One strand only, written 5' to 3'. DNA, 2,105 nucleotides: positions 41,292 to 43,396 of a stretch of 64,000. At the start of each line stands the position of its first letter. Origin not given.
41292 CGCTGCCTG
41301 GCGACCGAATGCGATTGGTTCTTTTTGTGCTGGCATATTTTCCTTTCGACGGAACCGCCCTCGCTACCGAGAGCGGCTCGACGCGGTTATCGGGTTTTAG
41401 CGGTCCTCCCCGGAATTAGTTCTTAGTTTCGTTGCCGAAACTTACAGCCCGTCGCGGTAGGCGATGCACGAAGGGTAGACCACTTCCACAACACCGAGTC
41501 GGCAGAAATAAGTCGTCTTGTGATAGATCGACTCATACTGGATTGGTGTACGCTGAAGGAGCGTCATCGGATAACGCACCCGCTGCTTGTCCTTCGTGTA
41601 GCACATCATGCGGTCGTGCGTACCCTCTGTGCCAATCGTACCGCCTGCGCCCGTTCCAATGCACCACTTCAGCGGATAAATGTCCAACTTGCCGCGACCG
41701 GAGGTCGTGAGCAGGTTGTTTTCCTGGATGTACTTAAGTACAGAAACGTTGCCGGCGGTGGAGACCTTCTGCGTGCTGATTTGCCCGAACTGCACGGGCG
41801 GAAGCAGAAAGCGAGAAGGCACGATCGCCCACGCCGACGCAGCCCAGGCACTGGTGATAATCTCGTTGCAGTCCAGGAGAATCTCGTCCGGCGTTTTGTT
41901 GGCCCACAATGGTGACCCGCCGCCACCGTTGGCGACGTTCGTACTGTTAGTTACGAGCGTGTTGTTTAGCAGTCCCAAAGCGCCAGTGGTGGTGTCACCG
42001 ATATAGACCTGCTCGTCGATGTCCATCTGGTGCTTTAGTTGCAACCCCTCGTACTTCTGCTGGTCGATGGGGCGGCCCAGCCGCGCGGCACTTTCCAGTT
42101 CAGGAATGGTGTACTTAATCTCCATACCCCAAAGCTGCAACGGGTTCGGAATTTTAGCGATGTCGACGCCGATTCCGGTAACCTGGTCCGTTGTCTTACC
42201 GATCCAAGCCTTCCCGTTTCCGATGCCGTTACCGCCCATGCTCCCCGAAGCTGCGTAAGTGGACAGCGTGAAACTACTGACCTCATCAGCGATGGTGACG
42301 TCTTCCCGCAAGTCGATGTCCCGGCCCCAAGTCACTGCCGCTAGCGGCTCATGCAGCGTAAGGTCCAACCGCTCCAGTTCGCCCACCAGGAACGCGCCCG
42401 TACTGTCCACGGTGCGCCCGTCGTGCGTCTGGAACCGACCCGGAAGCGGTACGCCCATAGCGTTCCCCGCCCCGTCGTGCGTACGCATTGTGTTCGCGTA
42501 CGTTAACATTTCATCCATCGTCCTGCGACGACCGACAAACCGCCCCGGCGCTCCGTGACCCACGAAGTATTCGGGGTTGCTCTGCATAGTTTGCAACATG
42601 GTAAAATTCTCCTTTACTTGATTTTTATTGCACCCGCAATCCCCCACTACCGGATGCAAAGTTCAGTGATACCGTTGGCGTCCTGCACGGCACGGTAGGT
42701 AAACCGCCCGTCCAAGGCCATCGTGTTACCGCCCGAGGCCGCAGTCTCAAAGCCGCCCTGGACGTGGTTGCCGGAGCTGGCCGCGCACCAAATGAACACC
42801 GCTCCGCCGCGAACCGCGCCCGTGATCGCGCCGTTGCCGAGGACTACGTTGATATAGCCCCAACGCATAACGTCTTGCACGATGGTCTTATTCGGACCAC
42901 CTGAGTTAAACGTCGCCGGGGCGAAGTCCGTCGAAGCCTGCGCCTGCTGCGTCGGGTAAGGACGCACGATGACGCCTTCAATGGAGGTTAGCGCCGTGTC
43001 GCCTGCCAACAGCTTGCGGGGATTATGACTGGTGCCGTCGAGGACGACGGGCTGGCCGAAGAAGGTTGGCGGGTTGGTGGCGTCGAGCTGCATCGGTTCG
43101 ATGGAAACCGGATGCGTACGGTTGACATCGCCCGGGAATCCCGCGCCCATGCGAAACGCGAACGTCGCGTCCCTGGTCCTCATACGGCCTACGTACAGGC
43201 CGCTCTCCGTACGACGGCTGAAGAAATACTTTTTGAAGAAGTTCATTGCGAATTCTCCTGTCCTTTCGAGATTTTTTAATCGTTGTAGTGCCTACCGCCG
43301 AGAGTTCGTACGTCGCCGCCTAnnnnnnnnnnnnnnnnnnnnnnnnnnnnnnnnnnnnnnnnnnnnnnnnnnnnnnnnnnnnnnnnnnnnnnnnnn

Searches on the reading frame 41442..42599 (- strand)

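Call 3: search_protein_families(library=pfam, proteins=[window:41442-42599:-], max_evalue=0.01)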
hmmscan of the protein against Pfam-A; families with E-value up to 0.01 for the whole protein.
window:41442-42599:- (385 aa): 1 family
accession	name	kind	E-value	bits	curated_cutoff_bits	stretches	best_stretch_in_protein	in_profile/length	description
PF09950.15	Major_capside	-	4.6e-75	252.6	26.8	1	131-384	4-250/251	Major capsid protein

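Call 4: search_protein_families(library=phrogs, proteins=[window:41442-42599:-], max_evalue=0.01)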
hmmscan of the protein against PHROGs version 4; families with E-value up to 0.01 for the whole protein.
window:41442-42599:- (385 aa): 1 family
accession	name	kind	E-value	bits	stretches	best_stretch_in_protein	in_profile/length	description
phrog_264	-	head and packaging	9.8e-76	255.7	1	58-385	18-321/321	major head protein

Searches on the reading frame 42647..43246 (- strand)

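Call 3: search_protein_families(library=pfam, proteins=[window:42647-43246:-], max_evalue=0.01)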
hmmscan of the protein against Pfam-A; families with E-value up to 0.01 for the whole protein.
window:42647-43246:- (199 aa): 2 families
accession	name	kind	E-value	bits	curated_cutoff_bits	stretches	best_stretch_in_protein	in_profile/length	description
PF23982.2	XM1_gp53_minor_capsid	-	2.3e-15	57.2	27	1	29-196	4-152/154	XM1 gp53 minor capsid protein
PF22758.2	Phage_cement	-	1.5e-13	51.6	27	1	28-197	4-144/146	Structural cement protein (E217 gp24/Pam3 gp6)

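Call 4: search_protein_families(library=phrogs, proteins=[window:42647-43246:-], max_evalue=0.01)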
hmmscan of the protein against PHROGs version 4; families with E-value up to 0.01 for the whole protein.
window:42647-43246:- (199 aa): 1 family
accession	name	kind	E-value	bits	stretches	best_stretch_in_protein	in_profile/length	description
phrog_563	-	head and packaging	9.5e-21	75.2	1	28-198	7-162/173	virion structural protein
